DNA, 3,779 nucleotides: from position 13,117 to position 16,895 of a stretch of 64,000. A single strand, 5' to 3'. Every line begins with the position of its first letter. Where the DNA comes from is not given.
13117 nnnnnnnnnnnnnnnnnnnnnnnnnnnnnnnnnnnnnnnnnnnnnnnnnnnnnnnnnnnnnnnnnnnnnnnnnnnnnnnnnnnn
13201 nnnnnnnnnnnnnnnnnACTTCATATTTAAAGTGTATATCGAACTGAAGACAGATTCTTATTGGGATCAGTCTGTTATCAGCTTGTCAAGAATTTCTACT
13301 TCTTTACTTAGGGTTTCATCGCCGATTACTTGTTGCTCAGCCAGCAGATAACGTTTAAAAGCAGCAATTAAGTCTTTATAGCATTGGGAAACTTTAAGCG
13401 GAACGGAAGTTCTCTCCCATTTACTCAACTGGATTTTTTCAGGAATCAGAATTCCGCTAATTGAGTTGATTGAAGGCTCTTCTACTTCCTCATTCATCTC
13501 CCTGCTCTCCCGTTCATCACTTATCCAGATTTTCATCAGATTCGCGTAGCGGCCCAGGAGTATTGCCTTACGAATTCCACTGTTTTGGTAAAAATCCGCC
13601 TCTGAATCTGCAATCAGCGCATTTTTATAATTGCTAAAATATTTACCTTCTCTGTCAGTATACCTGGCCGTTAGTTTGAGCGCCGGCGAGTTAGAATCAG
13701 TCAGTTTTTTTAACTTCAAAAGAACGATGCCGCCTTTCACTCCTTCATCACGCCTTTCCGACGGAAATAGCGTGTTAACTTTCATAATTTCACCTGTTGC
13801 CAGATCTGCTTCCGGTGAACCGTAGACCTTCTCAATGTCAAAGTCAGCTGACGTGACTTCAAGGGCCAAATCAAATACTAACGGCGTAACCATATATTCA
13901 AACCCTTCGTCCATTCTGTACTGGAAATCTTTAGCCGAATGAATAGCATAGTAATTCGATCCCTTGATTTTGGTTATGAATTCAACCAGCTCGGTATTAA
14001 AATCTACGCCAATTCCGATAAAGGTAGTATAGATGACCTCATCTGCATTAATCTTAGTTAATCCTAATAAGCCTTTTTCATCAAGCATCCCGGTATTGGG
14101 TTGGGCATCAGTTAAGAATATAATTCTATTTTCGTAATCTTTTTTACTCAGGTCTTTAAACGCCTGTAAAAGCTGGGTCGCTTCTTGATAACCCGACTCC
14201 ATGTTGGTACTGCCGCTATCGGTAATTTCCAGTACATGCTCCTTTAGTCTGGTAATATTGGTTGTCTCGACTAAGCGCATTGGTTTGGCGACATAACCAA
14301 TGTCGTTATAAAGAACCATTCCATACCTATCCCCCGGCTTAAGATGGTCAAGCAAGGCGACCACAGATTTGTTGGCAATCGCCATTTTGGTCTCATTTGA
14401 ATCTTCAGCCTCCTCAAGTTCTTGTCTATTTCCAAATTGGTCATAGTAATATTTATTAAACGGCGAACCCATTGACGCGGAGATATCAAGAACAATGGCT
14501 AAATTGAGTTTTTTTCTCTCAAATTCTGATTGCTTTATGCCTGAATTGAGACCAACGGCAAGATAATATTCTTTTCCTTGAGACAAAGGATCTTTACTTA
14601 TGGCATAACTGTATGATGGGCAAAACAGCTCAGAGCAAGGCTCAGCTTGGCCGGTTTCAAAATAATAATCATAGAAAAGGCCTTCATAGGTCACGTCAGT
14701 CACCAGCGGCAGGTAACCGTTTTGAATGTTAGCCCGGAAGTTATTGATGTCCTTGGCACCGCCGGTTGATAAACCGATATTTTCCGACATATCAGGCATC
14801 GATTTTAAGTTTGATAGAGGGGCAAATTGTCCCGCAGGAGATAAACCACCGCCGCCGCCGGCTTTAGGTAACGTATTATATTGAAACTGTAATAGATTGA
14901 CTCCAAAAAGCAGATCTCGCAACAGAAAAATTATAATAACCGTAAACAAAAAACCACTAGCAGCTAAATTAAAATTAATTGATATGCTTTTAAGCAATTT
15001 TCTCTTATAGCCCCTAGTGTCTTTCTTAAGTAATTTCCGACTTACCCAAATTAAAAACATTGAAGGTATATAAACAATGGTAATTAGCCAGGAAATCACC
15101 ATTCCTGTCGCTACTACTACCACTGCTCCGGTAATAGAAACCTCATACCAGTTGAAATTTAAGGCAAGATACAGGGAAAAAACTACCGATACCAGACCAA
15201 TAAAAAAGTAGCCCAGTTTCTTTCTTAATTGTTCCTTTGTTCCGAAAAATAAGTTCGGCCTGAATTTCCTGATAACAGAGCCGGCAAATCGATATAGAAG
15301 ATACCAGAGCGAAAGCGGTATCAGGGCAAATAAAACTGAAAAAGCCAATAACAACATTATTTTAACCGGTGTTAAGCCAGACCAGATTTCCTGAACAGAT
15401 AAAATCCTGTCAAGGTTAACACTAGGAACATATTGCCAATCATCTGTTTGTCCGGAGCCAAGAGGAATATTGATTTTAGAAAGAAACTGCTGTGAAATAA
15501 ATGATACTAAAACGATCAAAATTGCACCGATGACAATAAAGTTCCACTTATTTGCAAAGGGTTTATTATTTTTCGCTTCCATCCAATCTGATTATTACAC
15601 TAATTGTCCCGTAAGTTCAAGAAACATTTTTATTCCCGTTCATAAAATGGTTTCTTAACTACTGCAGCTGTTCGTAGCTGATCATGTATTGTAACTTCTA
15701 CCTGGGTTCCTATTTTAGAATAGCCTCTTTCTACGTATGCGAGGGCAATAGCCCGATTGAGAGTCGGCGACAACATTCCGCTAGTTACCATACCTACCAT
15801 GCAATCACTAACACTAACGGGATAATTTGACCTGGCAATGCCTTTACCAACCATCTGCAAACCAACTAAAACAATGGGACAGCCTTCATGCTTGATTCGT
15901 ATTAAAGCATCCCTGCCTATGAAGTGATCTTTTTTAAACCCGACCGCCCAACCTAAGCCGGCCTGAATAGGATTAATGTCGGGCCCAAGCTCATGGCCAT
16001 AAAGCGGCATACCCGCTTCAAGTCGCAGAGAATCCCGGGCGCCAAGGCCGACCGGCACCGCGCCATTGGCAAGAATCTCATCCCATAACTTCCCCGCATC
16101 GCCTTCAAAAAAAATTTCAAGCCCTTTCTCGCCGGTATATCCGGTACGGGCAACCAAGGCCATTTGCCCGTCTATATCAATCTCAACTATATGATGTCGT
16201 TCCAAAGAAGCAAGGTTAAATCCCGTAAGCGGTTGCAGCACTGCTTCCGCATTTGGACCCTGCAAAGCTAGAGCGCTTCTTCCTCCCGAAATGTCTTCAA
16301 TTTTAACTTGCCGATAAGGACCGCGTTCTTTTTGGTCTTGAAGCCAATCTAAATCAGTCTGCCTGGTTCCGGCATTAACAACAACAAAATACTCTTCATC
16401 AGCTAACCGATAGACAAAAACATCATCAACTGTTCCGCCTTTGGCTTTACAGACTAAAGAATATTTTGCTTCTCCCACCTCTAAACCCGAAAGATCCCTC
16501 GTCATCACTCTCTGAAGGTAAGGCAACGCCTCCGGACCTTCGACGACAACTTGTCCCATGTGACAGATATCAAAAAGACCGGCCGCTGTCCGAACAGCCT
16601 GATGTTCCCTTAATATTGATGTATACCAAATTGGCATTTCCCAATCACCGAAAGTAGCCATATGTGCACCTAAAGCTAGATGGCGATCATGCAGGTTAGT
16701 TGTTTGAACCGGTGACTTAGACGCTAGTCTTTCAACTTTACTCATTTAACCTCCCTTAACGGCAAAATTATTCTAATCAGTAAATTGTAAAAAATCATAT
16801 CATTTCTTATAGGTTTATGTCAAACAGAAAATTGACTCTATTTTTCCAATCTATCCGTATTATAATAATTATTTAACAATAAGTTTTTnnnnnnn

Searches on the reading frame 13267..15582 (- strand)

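Call 59: search_protein_families(library=pfam, proteins=[window:13267-15582:-], max_evalue=0.01)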
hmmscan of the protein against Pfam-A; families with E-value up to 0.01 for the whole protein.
window:13267-15582:- (771 aa): 2 families
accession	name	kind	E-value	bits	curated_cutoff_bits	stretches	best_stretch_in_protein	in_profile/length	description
PF00092.34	VWA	-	2e-08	35.1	23.8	1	360-552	1-167/174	von Willebrand factor type A domain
PF13519.12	VWA_2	-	2.8e-08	34.8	27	1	362-493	2-106/107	von Willebrand factor type A domain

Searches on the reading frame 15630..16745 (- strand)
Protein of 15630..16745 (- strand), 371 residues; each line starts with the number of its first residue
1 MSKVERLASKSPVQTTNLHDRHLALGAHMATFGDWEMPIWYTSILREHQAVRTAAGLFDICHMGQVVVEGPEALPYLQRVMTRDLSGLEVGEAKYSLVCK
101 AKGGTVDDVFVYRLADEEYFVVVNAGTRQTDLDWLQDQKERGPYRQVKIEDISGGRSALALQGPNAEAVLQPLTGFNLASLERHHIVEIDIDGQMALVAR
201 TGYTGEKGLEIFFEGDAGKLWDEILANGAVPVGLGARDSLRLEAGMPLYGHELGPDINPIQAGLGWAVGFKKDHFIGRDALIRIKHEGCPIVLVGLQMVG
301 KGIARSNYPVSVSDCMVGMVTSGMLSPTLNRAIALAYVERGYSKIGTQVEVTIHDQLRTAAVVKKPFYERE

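Call 59: search_protein_families(library=pfam, proteins=[window:15630-16745:-], max_evalue=0.01)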
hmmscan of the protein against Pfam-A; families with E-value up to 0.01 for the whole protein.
window:15630-16745:- (371 aa): 2 families
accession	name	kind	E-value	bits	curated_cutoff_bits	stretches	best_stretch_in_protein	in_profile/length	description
PF01571.26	GCV_T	-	2e-89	299.7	25.6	1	18-267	1-255/255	Aminomethyltransferase folate-binding domain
PF08669.17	GCV_T_C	-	1.1e-22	80.1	25.9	1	293-368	3-79/80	Glycine cleavage T-protein C-terminal barrel domain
